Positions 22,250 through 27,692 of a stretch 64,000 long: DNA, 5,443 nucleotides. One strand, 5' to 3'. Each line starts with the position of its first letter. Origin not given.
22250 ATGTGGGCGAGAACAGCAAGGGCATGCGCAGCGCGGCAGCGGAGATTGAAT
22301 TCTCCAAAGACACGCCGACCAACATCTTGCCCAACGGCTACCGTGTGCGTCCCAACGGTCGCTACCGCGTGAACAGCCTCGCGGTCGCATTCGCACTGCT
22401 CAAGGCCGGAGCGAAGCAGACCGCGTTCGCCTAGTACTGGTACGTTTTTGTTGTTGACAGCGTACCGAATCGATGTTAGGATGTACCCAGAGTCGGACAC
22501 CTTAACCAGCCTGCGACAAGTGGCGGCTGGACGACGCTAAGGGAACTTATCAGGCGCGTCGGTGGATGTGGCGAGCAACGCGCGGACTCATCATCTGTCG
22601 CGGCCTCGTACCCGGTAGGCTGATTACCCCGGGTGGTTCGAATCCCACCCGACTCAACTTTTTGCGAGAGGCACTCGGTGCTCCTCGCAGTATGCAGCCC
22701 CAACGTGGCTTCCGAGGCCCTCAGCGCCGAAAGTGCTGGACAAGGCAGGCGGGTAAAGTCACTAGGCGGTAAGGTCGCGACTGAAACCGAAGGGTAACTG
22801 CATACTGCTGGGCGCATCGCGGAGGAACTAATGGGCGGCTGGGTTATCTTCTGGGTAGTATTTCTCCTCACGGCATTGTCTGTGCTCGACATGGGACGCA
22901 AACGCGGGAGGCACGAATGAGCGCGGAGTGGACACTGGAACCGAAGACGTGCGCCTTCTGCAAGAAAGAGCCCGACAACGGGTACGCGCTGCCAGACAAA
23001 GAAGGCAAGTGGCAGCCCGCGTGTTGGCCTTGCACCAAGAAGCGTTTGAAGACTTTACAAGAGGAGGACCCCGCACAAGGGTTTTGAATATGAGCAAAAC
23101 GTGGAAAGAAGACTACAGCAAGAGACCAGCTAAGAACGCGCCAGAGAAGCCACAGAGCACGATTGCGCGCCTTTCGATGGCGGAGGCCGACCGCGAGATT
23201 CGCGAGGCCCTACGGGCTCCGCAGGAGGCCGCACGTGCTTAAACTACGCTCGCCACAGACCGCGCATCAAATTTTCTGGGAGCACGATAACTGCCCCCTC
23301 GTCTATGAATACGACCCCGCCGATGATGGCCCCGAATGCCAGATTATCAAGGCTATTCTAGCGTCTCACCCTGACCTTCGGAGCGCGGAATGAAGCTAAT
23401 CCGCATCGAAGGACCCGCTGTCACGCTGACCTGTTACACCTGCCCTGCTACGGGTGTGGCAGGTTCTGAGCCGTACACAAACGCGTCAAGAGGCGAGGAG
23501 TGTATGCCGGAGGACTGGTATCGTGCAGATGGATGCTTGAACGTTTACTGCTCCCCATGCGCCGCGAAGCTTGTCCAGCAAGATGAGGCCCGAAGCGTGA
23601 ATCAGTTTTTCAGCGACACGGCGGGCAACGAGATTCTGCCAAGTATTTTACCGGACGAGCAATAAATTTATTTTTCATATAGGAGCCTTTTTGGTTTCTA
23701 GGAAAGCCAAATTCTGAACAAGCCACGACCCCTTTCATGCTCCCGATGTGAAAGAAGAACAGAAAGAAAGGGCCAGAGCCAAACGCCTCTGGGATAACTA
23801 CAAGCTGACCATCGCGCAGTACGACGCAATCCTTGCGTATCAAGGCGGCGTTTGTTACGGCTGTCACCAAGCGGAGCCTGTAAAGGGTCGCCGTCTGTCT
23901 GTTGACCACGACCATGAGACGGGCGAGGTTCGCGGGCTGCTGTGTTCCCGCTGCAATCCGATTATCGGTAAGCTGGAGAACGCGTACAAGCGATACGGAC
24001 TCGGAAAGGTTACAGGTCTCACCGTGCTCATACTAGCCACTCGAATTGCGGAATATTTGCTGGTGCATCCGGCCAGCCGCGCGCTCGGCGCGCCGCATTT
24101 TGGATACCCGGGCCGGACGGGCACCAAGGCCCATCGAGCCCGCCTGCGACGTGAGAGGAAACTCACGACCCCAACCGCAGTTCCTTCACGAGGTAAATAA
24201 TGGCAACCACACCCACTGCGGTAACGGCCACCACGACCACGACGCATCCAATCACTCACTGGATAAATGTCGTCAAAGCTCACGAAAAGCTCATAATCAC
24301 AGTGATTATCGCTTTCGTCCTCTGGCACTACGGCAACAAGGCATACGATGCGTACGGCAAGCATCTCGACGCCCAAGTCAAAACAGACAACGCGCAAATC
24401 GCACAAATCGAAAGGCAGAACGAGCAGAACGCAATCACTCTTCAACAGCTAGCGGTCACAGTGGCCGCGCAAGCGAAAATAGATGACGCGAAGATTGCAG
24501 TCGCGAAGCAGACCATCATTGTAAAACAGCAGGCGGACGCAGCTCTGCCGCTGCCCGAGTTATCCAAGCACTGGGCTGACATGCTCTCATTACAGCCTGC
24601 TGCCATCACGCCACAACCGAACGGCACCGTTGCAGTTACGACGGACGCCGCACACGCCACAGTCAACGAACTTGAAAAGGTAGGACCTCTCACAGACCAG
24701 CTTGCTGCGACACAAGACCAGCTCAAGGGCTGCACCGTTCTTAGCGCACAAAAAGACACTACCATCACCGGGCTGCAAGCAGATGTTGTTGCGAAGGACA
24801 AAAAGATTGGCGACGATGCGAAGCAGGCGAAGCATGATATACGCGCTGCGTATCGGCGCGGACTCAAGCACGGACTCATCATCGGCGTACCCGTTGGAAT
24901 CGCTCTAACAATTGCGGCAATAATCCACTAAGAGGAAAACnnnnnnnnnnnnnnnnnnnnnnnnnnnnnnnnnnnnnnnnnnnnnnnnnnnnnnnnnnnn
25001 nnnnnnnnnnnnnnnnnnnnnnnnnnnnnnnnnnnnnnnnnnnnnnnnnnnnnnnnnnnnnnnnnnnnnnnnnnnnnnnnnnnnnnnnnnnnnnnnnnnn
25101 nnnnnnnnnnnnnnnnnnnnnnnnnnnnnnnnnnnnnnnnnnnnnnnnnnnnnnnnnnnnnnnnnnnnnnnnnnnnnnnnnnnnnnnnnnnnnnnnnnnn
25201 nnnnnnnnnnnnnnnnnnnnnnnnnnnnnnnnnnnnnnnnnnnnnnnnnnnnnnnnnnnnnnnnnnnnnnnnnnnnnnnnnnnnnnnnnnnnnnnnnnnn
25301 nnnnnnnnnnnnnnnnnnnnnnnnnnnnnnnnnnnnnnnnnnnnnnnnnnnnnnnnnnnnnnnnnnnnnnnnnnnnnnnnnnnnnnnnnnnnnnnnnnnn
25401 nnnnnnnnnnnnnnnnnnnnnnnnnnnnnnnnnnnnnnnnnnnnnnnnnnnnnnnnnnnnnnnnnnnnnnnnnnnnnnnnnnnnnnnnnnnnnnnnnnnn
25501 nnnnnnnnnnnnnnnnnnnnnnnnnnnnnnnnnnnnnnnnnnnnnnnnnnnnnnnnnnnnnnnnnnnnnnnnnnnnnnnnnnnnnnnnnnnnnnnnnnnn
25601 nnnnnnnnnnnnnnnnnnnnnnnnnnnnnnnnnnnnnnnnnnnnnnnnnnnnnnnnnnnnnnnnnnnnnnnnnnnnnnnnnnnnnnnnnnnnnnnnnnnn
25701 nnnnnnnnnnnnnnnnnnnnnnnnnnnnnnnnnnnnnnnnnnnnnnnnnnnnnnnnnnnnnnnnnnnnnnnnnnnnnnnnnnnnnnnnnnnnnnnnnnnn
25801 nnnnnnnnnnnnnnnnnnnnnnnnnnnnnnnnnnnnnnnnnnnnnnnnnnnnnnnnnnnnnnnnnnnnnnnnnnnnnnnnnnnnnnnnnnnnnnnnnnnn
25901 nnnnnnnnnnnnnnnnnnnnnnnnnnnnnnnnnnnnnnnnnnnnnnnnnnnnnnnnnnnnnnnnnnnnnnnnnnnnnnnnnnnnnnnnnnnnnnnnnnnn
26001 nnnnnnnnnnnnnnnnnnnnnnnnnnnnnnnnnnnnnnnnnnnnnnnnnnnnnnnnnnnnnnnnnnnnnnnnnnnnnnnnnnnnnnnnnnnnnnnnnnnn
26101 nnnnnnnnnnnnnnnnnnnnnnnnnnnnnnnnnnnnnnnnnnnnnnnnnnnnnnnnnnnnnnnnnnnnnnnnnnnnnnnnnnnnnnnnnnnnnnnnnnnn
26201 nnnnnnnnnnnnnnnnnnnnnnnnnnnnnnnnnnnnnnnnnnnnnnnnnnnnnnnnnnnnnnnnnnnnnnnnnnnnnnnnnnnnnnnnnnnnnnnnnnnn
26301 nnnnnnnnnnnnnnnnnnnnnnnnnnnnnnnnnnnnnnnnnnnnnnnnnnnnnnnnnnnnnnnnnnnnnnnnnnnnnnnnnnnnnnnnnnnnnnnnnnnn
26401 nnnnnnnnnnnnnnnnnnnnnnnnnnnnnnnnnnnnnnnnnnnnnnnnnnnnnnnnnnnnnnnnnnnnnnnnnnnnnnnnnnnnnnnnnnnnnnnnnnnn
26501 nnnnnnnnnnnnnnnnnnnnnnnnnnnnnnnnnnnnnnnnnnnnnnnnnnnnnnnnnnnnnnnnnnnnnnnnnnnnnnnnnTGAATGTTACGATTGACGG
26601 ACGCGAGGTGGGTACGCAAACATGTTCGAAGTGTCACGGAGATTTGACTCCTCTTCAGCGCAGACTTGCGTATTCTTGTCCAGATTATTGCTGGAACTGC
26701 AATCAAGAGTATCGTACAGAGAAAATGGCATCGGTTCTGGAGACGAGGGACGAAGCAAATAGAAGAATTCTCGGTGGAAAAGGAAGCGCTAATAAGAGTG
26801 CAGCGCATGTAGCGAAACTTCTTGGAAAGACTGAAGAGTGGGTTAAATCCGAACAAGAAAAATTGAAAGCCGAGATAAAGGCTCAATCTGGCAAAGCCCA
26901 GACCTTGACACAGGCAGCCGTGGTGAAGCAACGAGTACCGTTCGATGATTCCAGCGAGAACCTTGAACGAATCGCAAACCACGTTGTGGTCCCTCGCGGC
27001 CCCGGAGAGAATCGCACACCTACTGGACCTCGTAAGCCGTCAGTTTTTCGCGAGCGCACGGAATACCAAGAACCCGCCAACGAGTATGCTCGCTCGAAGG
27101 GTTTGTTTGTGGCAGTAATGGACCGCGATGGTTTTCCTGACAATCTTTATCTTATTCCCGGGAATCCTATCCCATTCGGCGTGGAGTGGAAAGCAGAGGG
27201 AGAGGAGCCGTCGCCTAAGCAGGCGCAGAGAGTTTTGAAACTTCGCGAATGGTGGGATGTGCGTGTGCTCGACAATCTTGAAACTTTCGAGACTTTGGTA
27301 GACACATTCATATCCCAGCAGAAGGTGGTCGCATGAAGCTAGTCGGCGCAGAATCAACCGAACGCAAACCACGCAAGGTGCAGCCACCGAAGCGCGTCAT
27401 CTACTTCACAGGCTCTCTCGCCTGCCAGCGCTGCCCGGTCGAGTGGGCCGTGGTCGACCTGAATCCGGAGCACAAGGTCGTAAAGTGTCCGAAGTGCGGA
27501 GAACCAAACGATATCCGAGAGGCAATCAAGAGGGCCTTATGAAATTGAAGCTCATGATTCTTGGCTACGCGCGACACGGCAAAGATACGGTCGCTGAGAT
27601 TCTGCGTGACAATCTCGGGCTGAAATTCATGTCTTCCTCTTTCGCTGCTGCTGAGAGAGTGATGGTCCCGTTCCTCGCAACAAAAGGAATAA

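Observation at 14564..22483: Six copies of a 28-bp stop/palindrome/T-tract/-35 cassette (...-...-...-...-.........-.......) partition the early region into mini-operons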

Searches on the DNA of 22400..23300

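Call 47: search_rna_families(source=window, start=22400, end=23300, threshold=evalue, max_evalue=1, show_alignments=2)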
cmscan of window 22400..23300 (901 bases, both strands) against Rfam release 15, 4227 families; matches with E-value up to 1: 0.
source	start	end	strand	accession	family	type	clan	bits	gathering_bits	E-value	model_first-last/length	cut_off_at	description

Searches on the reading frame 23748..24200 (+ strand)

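Call 37: search_protein_families(library=pfam, max_evalue=0.01, proteins=[window:23748-24200:+])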
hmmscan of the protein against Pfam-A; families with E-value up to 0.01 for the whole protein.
window:23748-24200:+ (150 aa): 1 family
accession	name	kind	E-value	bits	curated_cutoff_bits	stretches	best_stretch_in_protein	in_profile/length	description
PF02945.21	Endonuclease_7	-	1.1e-20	73.7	23.6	1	13-81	3-71/82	Recombination endonuclease VII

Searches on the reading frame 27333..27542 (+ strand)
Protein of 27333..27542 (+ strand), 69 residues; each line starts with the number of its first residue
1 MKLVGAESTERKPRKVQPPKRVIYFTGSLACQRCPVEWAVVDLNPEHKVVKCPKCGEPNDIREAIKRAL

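Call 69: search_protein_families(library=pfam, max_evalue=0.1, proteins=[window:27333-27542:+])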
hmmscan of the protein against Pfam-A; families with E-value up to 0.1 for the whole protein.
window:27333-27542:+ (69 aa): 9 families
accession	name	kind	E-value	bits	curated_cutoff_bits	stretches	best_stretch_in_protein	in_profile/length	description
PF13717.11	Zn_ribbon_4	-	0.0024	18.2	30.3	1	30-57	4-33/36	zinc-ribbon domain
PF19134.6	DUF5817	-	0.0077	16.6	31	1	30-60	5-32/57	Domain of unknown function (DUF5817)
PF24463.1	DUF7577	-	0.011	15.8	28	1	49-60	2-13/27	Domain of unknown function (DUF7577)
PF01155.25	HypA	-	0.031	14.8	28.9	1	26-59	68-96/112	Hydrogenase/urease nickel incorporation, metallochaperone, hypA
PF21344.3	Zn_ribbon_LysW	-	0.043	13.9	27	0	31-56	3-28/46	Alpha-aminoadipate carrier protein LysW-like, globular domain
PF25206.1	DUF7836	-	0.046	14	26.7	1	29-61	8-42/59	Domain of unknown function (DUF7836)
PF09723.15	Zn_ribbon_8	-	0.048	14.1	34.4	1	31-59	8-36/41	Zinc ribbon domain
PF12773.13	DZR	-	0.086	13.5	27.3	0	28-62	12-37/45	Double zinc ribbon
PF13248.11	Zn_ribbon_3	-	0.087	12.8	27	1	50-60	3-13/26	zinc-ribbon domain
